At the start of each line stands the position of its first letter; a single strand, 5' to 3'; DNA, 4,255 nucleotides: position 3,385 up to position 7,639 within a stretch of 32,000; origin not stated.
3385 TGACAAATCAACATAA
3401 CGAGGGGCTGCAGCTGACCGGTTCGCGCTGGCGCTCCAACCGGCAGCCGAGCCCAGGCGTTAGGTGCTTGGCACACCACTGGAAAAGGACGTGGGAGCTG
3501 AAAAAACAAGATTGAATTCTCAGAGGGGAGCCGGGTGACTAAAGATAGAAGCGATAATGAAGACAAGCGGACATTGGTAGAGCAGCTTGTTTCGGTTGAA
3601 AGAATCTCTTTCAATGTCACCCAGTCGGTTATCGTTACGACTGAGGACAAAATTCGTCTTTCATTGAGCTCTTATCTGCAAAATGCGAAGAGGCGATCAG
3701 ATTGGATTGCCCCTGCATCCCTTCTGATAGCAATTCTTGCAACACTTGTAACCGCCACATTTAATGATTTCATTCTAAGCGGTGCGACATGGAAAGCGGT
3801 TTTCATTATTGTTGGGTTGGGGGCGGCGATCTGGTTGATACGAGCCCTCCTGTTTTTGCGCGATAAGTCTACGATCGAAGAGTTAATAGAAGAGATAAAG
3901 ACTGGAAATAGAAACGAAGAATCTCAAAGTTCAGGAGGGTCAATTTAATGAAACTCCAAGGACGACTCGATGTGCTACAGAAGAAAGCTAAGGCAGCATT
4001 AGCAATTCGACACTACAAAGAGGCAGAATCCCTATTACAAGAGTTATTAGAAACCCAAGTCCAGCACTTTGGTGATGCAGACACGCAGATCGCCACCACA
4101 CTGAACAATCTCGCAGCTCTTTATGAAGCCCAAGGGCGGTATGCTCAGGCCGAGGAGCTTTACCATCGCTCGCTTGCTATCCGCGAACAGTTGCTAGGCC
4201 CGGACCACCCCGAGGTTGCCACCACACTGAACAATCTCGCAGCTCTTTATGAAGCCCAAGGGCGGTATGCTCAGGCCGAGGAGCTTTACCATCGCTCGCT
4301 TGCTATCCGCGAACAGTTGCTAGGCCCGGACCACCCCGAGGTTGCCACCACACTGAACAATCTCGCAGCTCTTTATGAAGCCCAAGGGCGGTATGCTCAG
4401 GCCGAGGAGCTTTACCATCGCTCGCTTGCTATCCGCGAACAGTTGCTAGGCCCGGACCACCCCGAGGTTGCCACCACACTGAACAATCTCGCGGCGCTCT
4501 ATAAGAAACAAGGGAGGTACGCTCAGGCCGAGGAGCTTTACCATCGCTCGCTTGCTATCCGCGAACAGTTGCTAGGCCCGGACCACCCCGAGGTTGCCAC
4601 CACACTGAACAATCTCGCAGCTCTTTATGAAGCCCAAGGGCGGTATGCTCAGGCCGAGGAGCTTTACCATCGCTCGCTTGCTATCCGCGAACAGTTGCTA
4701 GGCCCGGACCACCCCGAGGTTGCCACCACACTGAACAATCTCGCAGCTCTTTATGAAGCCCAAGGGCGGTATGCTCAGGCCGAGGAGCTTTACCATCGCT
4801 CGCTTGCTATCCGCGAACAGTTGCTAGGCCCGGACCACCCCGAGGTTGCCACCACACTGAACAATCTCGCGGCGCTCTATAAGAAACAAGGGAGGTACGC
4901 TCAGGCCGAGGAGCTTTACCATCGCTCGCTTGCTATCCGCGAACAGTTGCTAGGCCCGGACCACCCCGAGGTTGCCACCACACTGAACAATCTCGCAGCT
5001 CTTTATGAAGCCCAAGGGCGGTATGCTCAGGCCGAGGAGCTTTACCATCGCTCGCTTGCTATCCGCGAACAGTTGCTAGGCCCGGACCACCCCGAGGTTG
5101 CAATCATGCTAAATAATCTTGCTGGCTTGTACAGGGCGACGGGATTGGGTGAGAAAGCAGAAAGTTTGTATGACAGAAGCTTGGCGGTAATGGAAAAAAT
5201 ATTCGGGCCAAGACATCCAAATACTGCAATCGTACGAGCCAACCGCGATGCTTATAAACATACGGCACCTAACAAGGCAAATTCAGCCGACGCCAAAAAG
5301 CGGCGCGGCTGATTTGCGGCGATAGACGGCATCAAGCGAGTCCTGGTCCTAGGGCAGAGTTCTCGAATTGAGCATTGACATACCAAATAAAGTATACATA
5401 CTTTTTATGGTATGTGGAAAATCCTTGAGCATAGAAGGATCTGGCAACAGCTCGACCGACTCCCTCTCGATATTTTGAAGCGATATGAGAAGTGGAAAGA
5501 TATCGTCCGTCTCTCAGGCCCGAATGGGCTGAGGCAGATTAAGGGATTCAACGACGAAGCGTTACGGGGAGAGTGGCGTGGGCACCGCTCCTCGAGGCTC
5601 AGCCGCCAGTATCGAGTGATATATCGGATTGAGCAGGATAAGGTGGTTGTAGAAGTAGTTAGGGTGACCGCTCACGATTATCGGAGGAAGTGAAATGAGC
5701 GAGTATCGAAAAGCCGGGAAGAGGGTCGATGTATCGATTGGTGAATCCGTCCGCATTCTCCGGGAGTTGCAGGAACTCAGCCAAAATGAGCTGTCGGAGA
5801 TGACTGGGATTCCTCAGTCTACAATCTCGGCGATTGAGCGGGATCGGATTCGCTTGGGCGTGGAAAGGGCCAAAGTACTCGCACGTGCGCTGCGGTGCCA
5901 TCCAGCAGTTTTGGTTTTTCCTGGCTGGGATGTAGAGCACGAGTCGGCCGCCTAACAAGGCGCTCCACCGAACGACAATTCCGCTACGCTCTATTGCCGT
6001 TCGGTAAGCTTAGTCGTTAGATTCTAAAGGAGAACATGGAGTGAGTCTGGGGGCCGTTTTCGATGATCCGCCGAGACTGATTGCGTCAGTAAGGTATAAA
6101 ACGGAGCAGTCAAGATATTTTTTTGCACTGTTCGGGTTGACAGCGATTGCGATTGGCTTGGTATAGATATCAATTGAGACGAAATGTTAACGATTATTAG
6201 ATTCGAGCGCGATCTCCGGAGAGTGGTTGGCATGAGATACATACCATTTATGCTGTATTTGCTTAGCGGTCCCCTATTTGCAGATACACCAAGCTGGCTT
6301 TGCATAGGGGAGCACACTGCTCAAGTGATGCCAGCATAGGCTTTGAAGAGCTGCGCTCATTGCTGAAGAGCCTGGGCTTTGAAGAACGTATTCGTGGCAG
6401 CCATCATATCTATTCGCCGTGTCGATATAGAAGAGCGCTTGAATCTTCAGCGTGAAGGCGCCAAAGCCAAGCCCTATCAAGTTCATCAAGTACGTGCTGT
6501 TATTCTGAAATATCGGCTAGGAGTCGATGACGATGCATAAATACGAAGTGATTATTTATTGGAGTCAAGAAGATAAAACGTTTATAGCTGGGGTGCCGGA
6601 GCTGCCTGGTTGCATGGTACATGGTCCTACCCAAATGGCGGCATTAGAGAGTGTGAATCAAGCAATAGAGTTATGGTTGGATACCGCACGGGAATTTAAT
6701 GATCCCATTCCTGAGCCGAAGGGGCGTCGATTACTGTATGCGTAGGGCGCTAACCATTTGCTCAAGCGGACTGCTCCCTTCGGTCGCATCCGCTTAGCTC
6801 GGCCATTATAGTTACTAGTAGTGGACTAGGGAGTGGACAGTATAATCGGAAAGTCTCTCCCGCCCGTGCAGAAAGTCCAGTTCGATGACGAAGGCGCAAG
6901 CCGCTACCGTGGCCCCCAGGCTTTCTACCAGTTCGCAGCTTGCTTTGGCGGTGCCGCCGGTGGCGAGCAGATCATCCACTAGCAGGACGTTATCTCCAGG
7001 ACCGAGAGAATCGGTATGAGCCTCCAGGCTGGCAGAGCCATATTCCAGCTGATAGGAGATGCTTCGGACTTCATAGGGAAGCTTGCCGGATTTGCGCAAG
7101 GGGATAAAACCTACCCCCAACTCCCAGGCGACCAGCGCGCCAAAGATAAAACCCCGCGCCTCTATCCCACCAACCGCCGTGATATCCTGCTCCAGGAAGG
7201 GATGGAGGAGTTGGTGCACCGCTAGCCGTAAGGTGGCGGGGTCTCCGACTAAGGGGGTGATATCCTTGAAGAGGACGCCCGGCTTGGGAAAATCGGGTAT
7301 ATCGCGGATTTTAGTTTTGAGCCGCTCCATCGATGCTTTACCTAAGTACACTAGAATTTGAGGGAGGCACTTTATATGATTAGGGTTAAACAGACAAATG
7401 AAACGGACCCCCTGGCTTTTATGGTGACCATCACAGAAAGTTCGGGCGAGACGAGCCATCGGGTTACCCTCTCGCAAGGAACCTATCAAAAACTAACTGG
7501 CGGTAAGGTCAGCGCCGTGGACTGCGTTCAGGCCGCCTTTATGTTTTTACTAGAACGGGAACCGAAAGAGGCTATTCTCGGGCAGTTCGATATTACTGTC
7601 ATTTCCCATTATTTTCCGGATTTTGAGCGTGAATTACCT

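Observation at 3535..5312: Translationally coupled 2-TM protein + stand-alone TPR protein as a single cassette: candidate undescribed two-gene system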

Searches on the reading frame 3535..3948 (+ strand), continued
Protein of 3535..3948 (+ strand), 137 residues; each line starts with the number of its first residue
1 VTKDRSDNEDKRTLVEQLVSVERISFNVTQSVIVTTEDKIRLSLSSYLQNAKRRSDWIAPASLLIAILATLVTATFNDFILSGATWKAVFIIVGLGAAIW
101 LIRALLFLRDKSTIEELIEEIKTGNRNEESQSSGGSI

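Call 87: search_protein_families(library=pfam, proteins=[L041:2845-3363:-, L041:5800-7032:+, L058:3903-4520:+, L058:4513-5520:+, L053:4065-4364:+, L046:5517-6575:+, L062:2330-4705:+, L062:6751-7863:+, L020:4839-5882:+, L020:3360-4691:+], max_evalue=0.001)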
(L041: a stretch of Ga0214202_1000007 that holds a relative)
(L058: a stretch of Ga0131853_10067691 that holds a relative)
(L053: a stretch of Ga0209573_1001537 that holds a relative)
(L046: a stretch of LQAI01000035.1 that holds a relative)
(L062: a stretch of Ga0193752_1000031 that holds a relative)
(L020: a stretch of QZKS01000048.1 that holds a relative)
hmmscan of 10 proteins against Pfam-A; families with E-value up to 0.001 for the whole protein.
L041:2845-3363:- (172 aa): 5 families
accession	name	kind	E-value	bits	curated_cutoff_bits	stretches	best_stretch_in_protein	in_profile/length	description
PF06414.18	Zeta_toxin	-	1e-11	45.1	22.3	1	58-148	79-172/199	Zeta toxin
PF13671.12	AAA_33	-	5.5e-09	36.9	27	1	10-137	2-135/143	AAA domain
PF13173.12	AAA_14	-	0.00048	20.6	27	1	7-45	2-42/129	AAA domain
PF13401.12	AAA_22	-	0.00065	20.4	27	0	6-41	4-35/130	AAA domain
PF13479.12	AAA_24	-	0.00093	19.5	27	0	7-39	2-29/195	AAA domain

L041:5800-7032:+ (410 aa): 2 families
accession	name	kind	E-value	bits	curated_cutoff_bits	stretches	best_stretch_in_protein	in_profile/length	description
PF00589.27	Phage_integrase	-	2.7e-08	34.2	27.1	1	241-388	5-169/172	Phage integrase family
PF13356.12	Arm-DNA-bind_3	-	1.3e-05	25.7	27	1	24-79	16-66/83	Arm DNA-binding domain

L058:3903-4520:+ (205 aa): 1 family
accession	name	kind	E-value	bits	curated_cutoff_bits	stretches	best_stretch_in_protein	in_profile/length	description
PF19570.5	DUF6088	-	9.3e-73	244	25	1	8-177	1-170/172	Family of unknown function (DUF6088)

L058:4513-5520:+ (335 aa): 1 family
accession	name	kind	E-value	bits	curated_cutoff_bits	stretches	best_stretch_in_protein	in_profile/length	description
PF08843.17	AbiEii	-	3.8e-34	119.1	22.5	1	42-316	3-232/238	Nucleotidyl transferase AbiEii toxin, Type IV TA system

L053:4065-4364:+ (99 aa): 1 family
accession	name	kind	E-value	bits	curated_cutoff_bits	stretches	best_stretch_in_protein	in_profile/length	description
PF05016.21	ParE_toxin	-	4.8e-19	69.2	23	1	4-92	1-88/89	ParE toxin of type II toxin-antitoxin system, parDE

L046:5517-6575:+ (352 aa): 60 families (the best 25 are shown)
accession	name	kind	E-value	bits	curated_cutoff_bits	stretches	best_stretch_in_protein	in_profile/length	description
PF13424.12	TPR_12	-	1.1e-47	160.5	30.1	2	188-258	4-74/77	Tetratricopeptide repeat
PF25173.1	Beta-prop_WDR3_1st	-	2e-37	129.1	154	2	93-187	52-146/184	WDR3 first beta-propeller domain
PF00400.38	WD40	-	1.7e-35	120.3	27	4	60-98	1-39/39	WD domain, G-beta repeat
PF13374.12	TPR_10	-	1.5e-34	117.5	27.5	3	228-269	1-42/42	Tetratricopeptide repeat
PF24814.1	WD40_Prp19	-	6.5e-32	111.1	320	2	81-191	18-128/281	Prp19 WD40 domain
PF25174.1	Beta-prop_THOC3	-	8.7e-32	110.6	305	2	69-188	1-122/272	THOC3 beta-propeller domain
PF25175.1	Beta-prop_WDR5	-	6.5e-31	108.1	250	1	27-191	51-215/296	WDR5 beta-propeller domain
PF24796.1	WDR55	-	1.9e-26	93.2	200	2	20-143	46-168/296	WDR55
PF25391.1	WD40_Gbeta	-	3.5e-25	89.1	150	2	80-190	152-262/340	G protein beta WD-40 repeat protein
PF24805.1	EIF3I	-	5.2e-24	85.4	200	2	27-108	9-90/324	EIF3I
PF25172.1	Beta-prop_WDR3_2nd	-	7.8e-24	84.8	140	2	85-182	190-287/293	WDR3 second beta-propeller domain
PF24817.1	WD40_WDHD1_1st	-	9.9e-23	81.2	109.9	2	20-112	78-170/291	WDHD1 first WD40 domain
PF25168.1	Beta-prop_WDR36-Utp21_2nd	-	2.3e-22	80.2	84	2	56-108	226-278/335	WDR36/Utp21 second beta-propeller domain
PF24885.1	TPR_NPHP3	-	1.6e-20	74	100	1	188-305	100-217/239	Nephrocystin-3 TPR domain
PF07719.23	TPR_2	-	3.2e-20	71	27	2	231-258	3-30/34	Tetratricopeptide repeat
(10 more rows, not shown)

L062:2330-4705:+ (791 aa): 6 families
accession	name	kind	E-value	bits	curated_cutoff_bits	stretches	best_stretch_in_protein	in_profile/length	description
PF00009.33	GTP_EFTU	-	9.7e-54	182.3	26.5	1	81-363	4-187/188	Elongation factor Tu GTP binding domain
PF03764.24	EFG_IV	-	1.7e-34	118.6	24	1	561-689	1-121/121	Elongation factor G, domain IV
PF00679.30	EFG_C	-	1.5e-29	102.3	27.9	1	692-776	2-87/89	Elongation factor G C-terminus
PF14492.12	EFG_III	-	5.2e-22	78.1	27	1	486-557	1-72/75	Elongation Factor G, domain III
PF03144.31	GTP_EFTU_D2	-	8.6e-17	61.8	30.3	1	406-473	1-73/73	Elongation factor Tu domain 2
PF22042.2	EF-G_D2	-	2e-16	60.3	27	1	391-474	1-83/84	Elongation factor G domain 2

L062:6751-7863:+ (370 aa): 1 family
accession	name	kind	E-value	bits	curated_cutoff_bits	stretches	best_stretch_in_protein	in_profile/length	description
PF14279.12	HNH_5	-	4.8e-06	26.8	27.5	1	50-92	1-44/56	HNH endonuclease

L020:4839-5882:+ (347 aa): 0 families

L020:3360-4691:+ (443 aa): 0 families

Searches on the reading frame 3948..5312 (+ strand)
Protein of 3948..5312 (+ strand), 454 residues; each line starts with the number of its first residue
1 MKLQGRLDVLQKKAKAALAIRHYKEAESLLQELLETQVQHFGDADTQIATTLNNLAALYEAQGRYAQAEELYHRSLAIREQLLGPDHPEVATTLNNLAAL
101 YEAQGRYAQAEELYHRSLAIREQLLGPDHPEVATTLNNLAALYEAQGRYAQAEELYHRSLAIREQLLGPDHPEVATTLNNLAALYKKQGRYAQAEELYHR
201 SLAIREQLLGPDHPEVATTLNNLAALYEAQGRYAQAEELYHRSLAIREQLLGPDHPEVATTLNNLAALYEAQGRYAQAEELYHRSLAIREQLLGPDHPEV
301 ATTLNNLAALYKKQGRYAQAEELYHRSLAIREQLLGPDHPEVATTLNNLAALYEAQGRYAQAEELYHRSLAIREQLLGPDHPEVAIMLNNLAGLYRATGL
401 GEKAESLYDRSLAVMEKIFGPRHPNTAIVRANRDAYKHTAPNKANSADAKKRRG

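Call 6: search_protein_families(library=pfam, proteins=[window:3948-5312:+], max_evalue=0.01)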
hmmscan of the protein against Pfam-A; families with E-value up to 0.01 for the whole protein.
window:3948-5312:+ (454 aa): 35 families (the best 25 are shown)
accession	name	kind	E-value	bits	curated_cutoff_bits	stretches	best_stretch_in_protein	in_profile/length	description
PF13424.12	TPR_12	-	6.3e-183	593.9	30.1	9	48-123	2-77/77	Tetratricopeptide repeat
PF24885.1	TPR_NPHP3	-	4.8e-156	517.6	100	8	235-332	117-214/239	Nephrocystin-3 TPR domain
PF13374.12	TPR_10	-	1.2e-147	476.8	27.5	9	174-215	1-42/42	Tetratricopeptide repeat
PF13176.12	TPR_7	-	1.9e-62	202.5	27.9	8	51-84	1-34/36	Tetratricopeptide repeat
PF00515.34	TPR_1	-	2.7e-53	176.2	27.8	8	175-206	1-32/34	Tetratricopeptide repeat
PF07719.23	TPR_2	-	4.6e-43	142.2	27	8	176-206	2-32/34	Tetratricopeptide repeat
PF13428.12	TPR_14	-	2.2e-27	93.2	23.5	1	348-388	6-41/44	Tetratricopeptide repeat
PF13431.12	TPR_17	-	1.7e-25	87.6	24.4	0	172-196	10-34/34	Tetratricopeptide repeat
PF07721.20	TPR_4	-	1.1e-24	84.9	27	0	51-74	3-26/26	Tetratricopeptide repeat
PF14559.12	TPR_19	-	9e-22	77.6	25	8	271-330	3-54/68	Tetratricopeptide repeat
PF17874.7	TPR_MalT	-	3.5e-21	76.3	45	4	132-243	79-187/336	MalT-like TPR region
PF13181.12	TPR_8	-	5.4e-21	73.4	25.7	0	176-206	2-32/34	Tetratricopeptide repeat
PF13432.12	TPR_16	-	7.5e-20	71.5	32.7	4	181-246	3-60/65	Tetratricopeptide repeat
PF10516.15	SHNi-TPR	-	1e-19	70.2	21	0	62-85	14-37/38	SHNi-TPR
PF21020.4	Spectrin_4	-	1.1e-16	61.3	24.2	0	41-82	53-92/100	Spectrin-like repeat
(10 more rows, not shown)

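Call 7: search_protein_families(library=padloc, proteins=[window:3948-5312:+], max_evalue=1)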
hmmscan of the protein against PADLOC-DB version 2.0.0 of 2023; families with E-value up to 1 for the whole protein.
window:3948-5312:+ (454 aa): 2 families
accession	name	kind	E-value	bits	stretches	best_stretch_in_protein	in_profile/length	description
PDLC01169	TPR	-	7.6e-28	95.6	4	301-417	109-220/252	TPR repeats containing protein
PDLC05012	PDC-S39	-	1.9e-06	24.9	4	236-364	154-280/615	-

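Call 8: search_protein_families(library=ncbifam, proteins=[window:3948-5312:+], max_evalue=0.1)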
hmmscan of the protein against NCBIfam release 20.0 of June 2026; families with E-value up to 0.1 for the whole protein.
window:3948-5312:+ (454 aa): 21 families
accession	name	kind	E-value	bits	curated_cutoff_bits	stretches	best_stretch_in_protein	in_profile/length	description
NF040586.1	FxSxx_TPR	equivalog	1.3e-77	262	300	2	164-440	461-737/830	FxSxx-COOH system tetratricopeptide repeat protein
NF002725.1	PRK02603.1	equivalog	3.6e-36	124.8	143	9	228-322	46-127/173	photosystem I assembly protein Ycf3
TIGR02521.1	type_IV_pilW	equivalog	7.1e-24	84.6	154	5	172-327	62-195/234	type IV pilus biogenesis/stability protein PilW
NF053520.1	HK_Porph_FimS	equivalog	2e-20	72.6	600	3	221-410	88-269/618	sensor histidine kinase FimS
NF053617.1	SARPRegAfsRStmc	equivalog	1.1e-16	60.1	1430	3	136-249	739-848/986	SARP-family global regulator AfsR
TIGR02917.1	PEP_TPR_lipo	equivalog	1.4e-16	59.6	312.2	6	254-332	765-834/899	XrtA/PEP-CTERM system TPR-repeat protein PrsT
NF033920.0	C39_PA2778_fam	equivalog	2.5e-16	59.9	150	2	256-330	187-253/255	PA2778 family cysteine peptidase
NF008131.0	PRK10879.1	equivalog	3.2e-14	52.6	465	1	38-76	105-143/438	Xaa-Pro aminopeptidase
NF006607.0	PRK09169.1-1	subfamily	3.6e-13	47.2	4152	1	26-391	701-1066/2974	hypothetical protein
NF033762.1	social_mot_Tgl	equivalog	6.3e-13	48.6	225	6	253-328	62-127/252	social motility TPR repeat lipoprotein Tgl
NF041399.1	XopAD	subfamily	7.2e-13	46.7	2000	1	28-393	485-847/2133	XopAD/skwp family type III secretion system effector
NF042914.1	SAV915_dom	domain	2.1e-11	43.4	40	0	82-106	25-49/58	SAV_915 family protein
NF006608.0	PRK09169.1-2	subfamily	1.3e-10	39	2775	1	45-390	318-664/2319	hypothetical protein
NF047597.1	LIMLP_12425_fam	equivalog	5.5e-10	39.2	200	0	170-197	139-166/171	LIMLP_12425 family protein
NF047697.1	ThioredTrxAClost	equivalog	2.6e-09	37.2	140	0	303-336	38-71/105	thioredoxin TrxA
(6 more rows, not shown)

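Call 78: search_solved_structures(query=window:3948-5309:+, max_evalue=1e-20)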
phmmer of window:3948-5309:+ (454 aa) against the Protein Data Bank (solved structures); distinct sequences matched with E-value up to 1e-20: 21.
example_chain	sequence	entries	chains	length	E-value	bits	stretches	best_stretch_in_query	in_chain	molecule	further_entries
7ai4_A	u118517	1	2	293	1.3e-64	221.8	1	84-334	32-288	Isoform C of Kinesin light chain 1,Isoform C of Kinesin light chain 1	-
9pmb_C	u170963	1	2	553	5e-63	216.5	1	92-328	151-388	Kinesin light chain 1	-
6fuz_A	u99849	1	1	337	8.7e-63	215.7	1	129-329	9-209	Kinesin light chain 1,Kinesin light chain 1,C-Jun-amino-terminal kinase-interacting protei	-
6swu_A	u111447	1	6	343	9.3e-63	215.7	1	129-329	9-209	Kinesin light chain 1,Kinesin light chain 1,TPR domain of kinesin light chain 1 in complex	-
6fv0_A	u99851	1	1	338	9.5e-63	215.6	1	129-329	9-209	Kinesin light chain 1,Torsin-1A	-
3nf1_A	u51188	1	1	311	4.9e-62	213.3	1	128-328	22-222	Kinesin light chain 1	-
5oj8_A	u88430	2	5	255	5.2e-57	196.7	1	112-328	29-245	Kinesin light chain 1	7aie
5fjy_A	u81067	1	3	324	1.8e-55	191.7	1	126-328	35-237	KINESIN LIGHT CHAIN 2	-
5ojf_A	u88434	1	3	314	2e-55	191.5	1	126-328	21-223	Kinesin light chain 2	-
6f9i_A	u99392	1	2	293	4.4e-55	190.4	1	130-328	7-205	Kinesin light chain 2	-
6ejn_A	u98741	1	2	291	4.7e-55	190.3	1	130-328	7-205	Kinesin light chain 2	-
3edt_B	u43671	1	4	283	2.5e-51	178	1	157-328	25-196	Kinesin light chain 2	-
3ceq_A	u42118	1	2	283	1.2e-50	175.8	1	157-328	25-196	Kinesin light chain 2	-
3zfw_A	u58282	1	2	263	6.8e-50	173.3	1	160-328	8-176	KINESIN LIGHT CHAIN 2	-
8jal_A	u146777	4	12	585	1.1e-23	86.9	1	7-286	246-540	Amyloid protein-binding protein 2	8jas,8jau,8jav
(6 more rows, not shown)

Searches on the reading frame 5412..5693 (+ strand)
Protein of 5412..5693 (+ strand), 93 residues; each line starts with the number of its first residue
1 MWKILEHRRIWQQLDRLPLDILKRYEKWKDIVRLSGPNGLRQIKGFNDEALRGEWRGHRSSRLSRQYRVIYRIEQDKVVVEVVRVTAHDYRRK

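Call 6: search_protein_families(library=pfam, proteins=[window:5412-5693:+], max_evalue=0.01)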
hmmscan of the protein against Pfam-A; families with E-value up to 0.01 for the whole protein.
window:5412-5693:+ (93 aa): 3 families
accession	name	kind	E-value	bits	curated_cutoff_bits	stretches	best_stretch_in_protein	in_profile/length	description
PF15738.11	YafQ_toxin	-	0.00035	21.2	30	1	45-89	42-84/88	Bacterial toxin of type II toxin-antitoxin system, YafQ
PF05016.21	ParE_toxin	-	0.00062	20.7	23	1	47-86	53-83/89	ParE toxin of type II toxin-antitoxin system, parDE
PF06769.20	YoeB_toxin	-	0.0055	17.1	27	1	48-84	41-77/80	YoeB-like toxin of bacterial type II toxin-antitoxin system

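Call 44: search_protein_families(library=ncbifam, proteins=[window:5412-5693:+], max_evalue=0.001)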
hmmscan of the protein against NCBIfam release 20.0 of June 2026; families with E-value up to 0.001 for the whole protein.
window:5412-5693:+ (93 aa): 3 families
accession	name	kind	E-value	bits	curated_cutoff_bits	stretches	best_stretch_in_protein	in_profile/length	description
TIGR02385.1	RelE_StbE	subfamily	3.8e-09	36.9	27.9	1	34-88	33-84/88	type II toxin-antitoxin system mRNA interferase toxin, RelE/StbE family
TIGR00053.1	TIGR00053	subfamily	1.8e-05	25.3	87.25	1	42-89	41-88/92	YafQ family addiction module toxin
TIGR02116.1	toxin_Txe_YoeB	equivalog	2.7e-05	24.3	51.8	1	49-85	42-76/80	Txe/YoeB family addiction module toxin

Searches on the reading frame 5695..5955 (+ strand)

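Call 6: search_protein_families(library=pfam, proteins=[window:5695-5955:+], max_evalue=0.01)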
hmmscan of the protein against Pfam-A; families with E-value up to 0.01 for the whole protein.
window:5695-5955:+ (86 aa): 10 families
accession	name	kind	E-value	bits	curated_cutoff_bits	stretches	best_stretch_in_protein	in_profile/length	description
PF01381.28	HTH_3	-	1.6e-14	54.1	23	1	20-72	2-54/55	Helix-turn-helix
PF13560.12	HTH_31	-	8.7e-09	36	27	1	16-71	3-59/64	Helix-turn-helix domain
PF13443.12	HTH_26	-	8.3e-06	26.4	22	1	23-71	6-55/63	Cro/C1-type HTH DNA-binding domain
PF12844.13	HTH_19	-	1.2e-05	25.6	30.2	1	16-60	1-45/64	Helix-turn-helix domain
PF13413.12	HTH_25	-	3.5e-05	24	24.6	1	20-52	3-35/62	Helix-turn-helix domain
PF04545.22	Sigma70_r4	-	7.5e-05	22.6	24.1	1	22-50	15-43/50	Sigma-70, region 4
PF13412.12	HTH_24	-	0.0002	21.3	21.9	1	20-46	7-36/48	Winged helix-turn-helix DNA-binding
PF13744.12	HTH_37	-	0.00054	20.2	27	1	9-53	13-57/80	Helix-turn-helix domain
PF20432.4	Xre-like-HTH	-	0.0014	19.4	25.8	1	21-67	17-60/63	Antitoxin Xre-like helix-turn-helix domain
PF01022.26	HTH_5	-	0.0015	18.8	22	1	20-45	9-33/47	Bacterial regulatory protein, arsR family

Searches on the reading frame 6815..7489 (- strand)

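Call 6: search_protein_families(library=pfam, proteins=[window:6815-7489:-], max_evalue=0.01)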
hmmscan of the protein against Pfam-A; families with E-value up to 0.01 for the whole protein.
window:6815-7489:- (224 aa): 2 families
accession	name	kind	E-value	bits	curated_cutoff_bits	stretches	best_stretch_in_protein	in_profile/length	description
PF00156.33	Pribosyltran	-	2.6e-10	40.3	26.3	1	101-212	28-132/158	Phosphoribosyl transferase domain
PF14681.12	UPRTase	-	0.0062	16.5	27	0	164-201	119-156/206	Uracil phosphoribosyltransferase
